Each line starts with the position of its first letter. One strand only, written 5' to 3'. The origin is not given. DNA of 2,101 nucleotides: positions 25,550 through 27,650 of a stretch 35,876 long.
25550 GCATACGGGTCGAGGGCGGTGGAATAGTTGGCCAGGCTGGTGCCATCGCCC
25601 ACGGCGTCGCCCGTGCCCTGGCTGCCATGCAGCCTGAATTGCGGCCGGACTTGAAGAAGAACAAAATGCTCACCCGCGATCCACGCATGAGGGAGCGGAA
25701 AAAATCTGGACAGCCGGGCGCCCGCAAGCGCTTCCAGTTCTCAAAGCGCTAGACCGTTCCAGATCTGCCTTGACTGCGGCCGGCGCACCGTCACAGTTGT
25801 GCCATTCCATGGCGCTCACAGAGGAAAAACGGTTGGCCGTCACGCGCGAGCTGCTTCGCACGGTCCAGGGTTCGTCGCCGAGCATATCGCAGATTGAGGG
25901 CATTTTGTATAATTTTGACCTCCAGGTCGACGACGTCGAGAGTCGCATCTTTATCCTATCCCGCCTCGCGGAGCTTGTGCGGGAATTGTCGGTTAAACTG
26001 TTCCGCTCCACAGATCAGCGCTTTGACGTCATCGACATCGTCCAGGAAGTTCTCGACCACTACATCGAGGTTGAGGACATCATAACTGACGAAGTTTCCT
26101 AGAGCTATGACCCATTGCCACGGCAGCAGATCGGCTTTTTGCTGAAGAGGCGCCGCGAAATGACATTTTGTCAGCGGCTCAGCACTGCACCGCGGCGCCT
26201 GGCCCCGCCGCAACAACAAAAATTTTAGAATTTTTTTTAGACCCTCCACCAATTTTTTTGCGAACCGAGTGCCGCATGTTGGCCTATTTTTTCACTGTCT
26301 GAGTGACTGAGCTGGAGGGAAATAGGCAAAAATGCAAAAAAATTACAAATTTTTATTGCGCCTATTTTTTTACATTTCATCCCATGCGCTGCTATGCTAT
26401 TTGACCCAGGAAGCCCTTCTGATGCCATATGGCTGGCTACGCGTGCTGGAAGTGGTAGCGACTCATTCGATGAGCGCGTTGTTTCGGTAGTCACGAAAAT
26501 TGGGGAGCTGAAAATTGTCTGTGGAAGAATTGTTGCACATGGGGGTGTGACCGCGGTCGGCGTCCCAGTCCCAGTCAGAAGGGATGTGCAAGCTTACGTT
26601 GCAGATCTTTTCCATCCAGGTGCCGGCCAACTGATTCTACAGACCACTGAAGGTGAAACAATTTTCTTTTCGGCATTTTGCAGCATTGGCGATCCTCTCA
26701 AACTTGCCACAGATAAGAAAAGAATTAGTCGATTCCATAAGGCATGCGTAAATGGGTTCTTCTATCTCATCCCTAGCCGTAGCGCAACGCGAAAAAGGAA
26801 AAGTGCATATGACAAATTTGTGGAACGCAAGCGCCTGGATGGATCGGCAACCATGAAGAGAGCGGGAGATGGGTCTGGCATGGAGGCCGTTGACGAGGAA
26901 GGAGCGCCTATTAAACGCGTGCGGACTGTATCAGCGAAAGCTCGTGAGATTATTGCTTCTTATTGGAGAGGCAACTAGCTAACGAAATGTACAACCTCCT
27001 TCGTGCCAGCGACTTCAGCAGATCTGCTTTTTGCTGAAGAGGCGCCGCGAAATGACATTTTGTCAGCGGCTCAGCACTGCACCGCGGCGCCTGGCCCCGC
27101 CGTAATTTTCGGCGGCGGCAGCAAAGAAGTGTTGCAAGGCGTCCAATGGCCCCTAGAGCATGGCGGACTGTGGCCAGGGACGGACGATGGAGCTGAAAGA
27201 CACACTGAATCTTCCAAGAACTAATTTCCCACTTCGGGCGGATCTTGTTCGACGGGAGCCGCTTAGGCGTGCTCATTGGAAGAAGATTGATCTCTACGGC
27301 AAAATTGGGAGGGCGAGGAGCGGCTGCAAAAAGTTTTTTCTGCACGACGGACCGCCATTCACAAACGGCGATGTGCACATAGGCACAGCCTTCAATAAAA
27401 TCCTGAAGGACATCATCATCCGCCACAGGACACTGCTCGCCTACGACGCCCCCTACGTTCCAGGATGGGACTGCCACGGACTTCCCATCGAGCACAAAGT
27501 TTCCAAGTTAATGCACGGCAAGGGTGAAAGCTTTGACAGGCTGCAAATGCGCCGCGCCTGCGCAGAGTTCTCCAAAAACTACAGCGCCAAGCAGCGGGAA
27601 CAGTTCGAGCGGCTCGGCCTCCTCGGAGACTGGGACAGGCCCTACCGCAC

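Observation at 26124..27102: Single-gene cassette bracketed by near-identical structured 87-bp direct repeats between the rpsI region and ileS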

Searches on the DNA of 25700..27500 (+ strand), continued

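Call 44: search_with_rna_model(model_id=R1, sources=[L086, L087, L088, L089, L090, L091, L092, L093, L094, L095, L096, L097, L098, L099, L100, L101, L102, L103, L104, L105, L106, L107, L108, L109, L110, L111, L112, L113, L114, L115, L116, L117, L118, L119, L120, L121, L122, L123, L124, L125, L126, L127, L128, L129, L130, L131, L132, L133, L134, L135, L136, L137, L138, L139, L140, L141, L142, L143, L144, L145, L146, L147, L148, L149, L150, L151, L152, L153, L154, L155, L156, L157, L158, L159, L160, L161, L162, L163, L164, L165], max_evalue=0.1)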
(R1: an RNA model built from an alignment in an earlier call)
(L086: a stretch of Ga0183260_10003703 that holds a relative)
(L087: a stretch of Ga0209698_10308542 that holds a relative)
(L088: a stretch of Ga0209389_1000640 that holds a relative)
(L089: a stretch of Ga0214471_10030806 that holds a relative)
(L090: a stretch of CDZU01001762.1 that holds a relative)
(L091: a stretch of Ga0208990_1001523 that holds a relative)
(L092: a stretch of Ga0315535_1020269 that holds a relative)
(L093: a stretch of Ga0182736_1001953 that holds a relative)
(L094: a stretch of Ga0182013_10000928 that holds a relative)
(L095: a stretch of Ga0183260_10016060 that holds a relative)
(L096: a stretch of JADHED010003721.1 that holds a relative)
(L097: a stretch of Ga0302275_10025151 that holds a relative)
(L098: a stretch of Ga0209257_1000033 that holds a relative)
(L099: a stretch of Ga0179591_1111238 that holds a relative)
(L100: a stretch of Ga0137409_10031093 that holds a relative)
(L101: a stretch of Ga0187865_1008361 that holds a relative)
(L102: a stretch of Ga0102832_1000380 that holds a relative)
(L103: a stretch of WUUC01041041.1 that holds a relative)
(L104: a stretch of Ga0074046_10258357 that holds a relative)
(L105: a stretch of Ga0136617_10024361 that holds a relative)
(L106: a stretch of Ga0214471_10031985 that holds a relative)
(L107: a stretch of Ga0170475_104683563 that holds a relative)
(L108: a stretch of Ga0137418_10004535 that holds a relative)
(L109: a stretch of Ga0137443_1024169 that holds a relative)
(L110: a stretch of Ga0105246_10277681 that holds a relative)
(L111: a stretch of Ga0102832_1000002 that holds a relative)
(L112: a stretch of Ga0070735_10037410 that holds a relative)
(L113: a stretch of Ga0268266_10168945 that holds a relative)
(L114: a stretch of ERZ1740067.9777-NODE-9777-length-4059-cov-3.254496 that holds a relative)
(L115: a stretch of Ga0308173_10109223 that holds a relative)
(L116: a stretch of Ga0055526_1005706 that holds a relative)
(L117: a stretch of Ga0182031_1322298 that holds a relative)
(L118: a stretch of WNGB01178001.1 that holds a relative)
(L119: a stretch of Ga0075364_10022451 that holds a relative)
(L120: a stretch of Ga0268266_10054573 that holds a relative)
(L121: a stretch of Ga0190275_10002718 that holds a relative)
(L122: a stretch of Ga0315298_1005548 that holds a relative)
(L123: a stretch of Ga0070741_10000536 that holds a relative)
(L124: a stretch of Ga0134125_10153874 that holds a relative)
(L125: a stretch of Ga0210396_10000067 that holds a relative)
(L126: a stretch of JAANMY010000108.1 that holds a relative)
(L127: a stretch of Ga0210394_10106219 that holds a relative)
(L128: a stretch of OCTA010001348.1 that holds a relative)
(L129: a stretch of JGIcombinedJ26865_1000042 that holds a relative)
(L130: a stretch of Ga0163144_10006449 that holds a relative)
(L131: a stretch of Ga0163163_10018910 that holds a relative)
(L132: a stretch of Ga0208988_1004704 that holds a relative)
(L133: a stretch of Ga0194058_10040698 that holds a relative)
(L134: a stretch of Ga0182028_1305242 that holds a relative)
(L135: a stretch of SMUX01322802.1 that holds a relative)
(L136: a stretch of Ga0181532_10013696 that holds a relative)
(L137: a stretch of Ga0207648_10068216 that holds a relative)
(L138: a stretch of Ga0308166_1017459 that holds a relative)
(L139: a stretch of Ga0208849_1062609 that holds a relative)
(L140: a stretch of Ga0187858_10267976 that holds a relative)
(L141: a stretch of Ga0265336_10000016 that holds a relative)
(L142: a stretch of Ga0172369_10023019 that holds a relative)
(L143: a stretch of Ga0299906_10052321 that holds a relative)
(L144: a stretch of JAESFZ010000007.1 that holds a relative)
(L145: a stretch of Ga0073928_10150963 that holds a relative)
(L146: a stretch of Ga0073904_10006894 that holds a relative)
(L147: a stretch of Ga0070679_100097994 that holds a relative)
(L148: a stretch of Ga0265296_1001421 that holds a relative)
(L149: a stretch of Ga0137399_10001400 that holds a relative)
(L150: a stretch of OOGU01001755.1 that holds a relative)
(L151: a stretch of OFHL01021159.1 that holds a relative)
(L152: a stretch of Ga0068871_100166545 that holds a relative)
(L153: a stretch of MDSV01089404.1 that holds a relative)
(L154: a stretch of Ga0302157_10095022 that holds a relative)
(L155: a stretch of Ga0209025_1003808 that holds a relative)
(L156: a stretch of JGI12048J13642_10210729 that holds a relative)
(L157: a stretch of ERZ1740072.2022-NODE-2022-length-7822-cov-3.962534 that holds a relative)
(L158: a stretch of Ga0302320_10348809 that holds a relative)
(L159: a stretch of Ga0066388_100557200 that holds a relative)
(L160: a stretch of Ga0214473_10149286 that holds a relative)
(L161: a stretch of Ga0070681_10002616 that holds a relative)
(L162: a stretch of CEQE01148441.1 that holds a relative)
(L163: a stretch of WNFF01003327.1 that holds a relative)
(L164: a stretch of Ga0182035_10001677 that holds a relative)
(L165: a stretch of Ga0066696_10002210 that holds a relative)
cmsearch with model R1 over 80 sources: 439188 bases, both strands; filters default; matches with E-value up to 0.1: 11.
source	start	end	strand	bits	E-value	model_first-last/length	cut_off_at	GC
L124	227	321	+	22.1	0.0068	1-93/93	no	0.69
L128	2778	2860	+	22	0.007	1-93/93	no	0.71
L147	4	84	-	20.9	0.014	1-93/93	no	0.68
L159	788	874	+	20.4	0.019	1-93/93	no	0.74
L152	1284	1388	+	19.5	0.033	1-93/93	no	0.72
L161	5036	5154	+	18.8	0.049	1-93/93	no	0.69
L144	1375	1423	+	18.7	0.052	29-79/93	no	0.78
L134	577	648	+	18.4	0.06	27-80/93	no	0.74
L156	1145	1258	-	17.9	0.081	1-93/93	no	0.74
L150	3781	3831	+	17.8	0.085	25-80/93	no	0.67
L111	5249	5333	-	17.7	0.093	1-93/93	no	0.72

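Call 46: search_with_rna_model(model_id=R1, sources=[L166, L167, L168, L169, L170, L171, L172, L173, L174, L175, L176, L177, L178, L179, L180, L181, L182, L183, L184, L185, L186, L187, L188, L189, L190, L191, L192, L193, L194, L195, L196, L197, L198, L199, L200, L201, L202, L203, L204, L205], max_evalue=0.1)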
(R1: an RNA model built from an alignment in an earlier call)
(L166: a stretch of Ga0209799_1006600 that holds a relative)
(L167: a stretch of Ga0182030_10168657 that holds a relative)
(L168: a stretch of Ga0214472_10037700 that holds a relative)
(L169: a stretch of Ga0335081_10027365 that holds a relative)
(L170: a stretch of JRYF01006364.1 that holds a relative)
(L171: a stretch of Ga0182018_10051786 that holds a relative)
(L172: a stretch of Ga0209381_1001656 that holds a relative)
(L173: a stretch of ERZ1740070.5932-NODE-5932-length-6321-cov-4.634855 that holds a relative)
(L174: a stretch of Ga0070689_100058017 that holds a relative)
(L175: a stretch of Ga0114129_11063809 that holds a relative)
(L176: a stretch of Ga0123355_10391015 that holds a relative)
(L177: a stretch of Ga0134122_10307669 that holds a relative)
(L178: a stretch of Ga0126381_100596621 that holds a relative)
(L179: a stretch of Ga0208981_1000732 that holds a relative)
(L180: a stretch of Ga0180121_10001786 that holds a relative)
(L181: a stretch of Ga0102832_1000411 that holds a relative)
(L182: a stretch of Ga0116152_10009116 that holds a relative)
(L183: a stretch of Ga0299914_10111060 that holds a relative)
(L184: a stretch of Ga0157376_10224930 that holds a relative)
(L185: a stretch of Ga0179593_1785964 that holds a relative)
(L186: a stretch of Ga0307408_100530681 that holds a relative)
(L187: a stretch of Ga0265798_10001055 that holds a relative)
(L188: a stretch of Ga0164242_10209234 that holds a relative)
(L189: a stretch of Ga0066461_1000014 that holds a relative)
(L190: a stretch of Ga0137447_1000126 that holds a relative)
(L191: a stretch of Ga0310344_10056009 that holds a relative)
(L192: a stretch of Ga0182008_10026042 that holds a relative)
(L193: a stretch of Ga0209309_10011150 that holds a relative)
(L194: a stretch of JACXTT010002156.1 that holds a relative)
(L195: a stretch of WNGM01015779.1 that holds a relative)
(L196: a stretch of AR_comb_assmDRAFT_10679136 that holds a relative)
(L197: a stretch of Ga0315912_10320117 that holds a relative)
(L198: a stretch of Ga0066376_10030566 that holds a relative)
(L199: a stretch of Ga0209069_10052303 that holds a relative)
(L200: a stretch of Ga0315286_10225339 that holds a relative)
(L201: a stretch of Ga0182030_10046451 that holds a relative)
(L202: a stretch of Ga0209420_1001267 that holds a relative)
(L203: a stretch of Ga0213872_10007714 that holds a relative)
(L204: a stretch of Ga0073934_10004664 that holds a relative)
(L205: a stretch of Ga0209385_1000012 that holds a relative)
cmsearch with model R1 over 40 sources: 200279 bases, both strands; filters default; matches with E-value up to 0.1: 6.
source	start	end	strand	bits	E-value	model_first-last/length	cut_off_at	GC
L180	8725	8769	+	19.3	0.016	28-80/93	no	0.76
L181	5029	5133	+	19.2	0.017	1-93/93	no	0.76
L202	522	616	-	18.1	0.033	1-93/93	no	0.67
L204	597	665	+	17.5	0.046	1-93/93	no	0.61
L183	29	128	+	17.3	0.053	1-93/93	no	0.71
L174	107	182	-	16.7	0.077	1-93/93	no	0.78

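Call 59: search_with_rna_model(model_id=R1, sources=[L206, L207], max_evalue=0.5, filters=off, show_alignments=3)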
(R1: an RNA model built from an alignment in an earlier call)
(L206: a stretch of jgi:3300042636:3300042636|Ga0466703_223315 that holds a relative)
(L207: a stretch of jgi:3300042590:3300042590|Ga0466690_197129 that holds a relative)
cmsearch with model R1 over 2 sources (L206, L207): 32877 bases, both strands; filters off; matches with E-value up to 0.5: 4.
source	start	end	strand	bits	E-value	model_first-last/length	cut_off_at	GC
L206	20207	20294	+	15.5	0.026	1-93/93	no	0.61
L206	5299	5395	+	15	0.035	1-93/93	no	0.52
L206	4181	4279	+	11.4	0.3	1-93/93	no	0.55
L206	13494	13556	-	11.2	0.33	1-93/93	no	0.63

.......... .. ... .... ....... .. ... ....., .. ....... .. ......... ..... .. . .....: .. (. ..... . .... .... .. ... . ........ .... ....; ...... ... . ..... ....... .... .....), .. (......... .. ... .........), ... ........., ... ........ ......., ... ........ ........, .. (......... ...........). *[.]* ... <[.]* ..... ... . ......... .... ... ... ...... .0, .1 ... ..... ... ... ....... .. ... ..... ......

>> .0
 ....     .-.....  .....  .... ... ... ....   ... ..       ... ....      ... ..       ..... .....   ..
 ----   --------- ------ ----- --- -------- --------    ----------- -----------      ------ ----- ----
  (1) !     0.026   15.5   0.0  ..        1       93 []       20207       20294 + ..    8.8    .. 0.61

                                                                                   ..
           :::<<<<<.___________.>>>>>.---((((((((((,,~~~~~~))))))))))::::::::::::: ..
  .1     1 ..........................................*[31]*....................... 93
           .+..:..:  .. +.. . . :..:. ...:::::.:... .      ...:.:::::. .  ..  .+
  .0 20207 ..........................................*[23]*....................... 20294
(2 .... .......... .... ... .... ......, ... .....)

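Call 69: build_rna_model(alignment_id=A4, structure=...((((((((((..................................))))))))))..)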
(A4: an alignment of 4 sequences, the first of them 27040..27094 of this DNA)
Model R2 built from alignment A4 (4 sequences, 59 columns); structure: as given.
model positions 55; base pairs 10; branch points 0; effective number of sequences 3.39; information 1.01 bits per position. Calibrated on 0.2 Mb of random sequence (short: E-values are rough).
structure used (alignment columns):
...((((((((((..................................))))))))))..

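Call 70: search_with_rna_model(model_id=R2, sources=[window, L081, L082, L083, L084, L085], filters=off, max_evalue=1)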
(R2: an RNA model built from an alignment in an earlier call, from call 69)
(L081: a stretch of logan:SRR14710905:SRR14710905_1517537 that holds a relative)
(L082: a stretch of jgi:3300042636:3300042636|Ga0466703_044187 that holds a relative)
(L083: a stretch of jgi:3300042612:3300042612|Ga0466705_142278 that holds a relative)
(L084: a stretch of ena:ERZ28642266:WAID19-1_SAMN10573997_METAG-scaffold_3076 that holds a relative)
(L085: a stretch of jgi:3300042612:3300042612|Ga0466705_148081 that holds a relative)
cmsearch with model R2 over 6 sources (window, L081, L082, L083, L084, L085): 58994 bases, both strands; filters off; matches with E-value up to 1: 9.
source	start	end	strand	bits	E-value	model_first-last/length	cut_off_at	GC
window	26148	26202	+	82.8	2.4e-17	1-55/55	no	0.65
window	27040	27094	+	82.8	2.4e-17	1-55/55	no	0.65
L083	1163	1217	+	72.7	5.7e-15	1-55/55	no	0.75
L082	8360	8415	-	68.9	4.6e-14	1-55/55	no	0.57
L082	8362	8417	+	28.4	0.00016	1-55/55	no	0.59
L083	1161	1215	-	23.7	0.0022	1-55/55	no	0.73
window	26146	26200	-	22.4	0.0044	1-55/55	no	0.64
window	27038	27092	-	22.4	0.0044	1-55/55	no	0.64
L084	825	869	-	14.3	0.35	1-55/55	no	0.56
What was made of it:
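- On Clade-specific 'element E' family proposed here: Window copies 82.8 bits each, L083 72.7 bits, L082 68.9 bits with model R2 (call 70).
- Its 68.9-bit R2 score in call 70 is circular, because L082 and L083 were among the sequences R2 was built from.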

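Call 72: search_with_rna_model(model_id=R2, sources=[L001, L002, L005, L017, L206, L207], filters=off, max_evalue=1)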
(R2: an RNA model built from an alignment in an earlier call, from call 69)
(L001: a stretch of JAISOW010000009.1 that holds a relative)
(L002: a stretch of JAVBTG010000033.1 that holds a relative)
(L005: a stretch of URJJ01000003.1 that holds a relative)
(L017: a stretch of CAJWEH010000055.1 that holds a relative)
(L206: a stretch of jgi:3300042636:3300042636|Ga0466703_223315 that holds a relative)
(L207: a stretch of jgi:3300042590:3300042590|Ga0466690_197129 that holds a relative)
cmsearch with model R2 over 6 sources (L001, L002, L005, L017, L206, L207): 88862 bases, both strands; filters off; matches with E-value up to 1: 2.
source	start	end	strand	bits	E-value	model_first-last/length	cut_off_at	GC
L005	6026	6047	+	14.9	0.37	1-55/55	no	0.77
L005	6024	6045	-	14.5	0.47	1-55/55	no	0.77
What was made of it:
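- On REP/REPIN (RAYT-mobilised): None in L207, L084 or L085 (calls 59, 70, 72).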

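Call 76: search_dna_similar(query=window:26100-27130:+, collection=plasmids, mode=distant, max_rows=8)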
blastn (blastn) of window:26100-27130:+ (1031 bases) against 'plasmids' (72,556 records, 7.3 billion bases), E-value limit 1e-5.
No match.

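Call 77: search_dna_similar(query=window:26100-27130:+, collection=phages, mode=distant, max_rows=8)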
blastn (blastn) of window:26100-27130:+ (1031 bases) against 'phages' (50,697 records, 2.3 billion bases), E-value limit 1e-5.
No match.
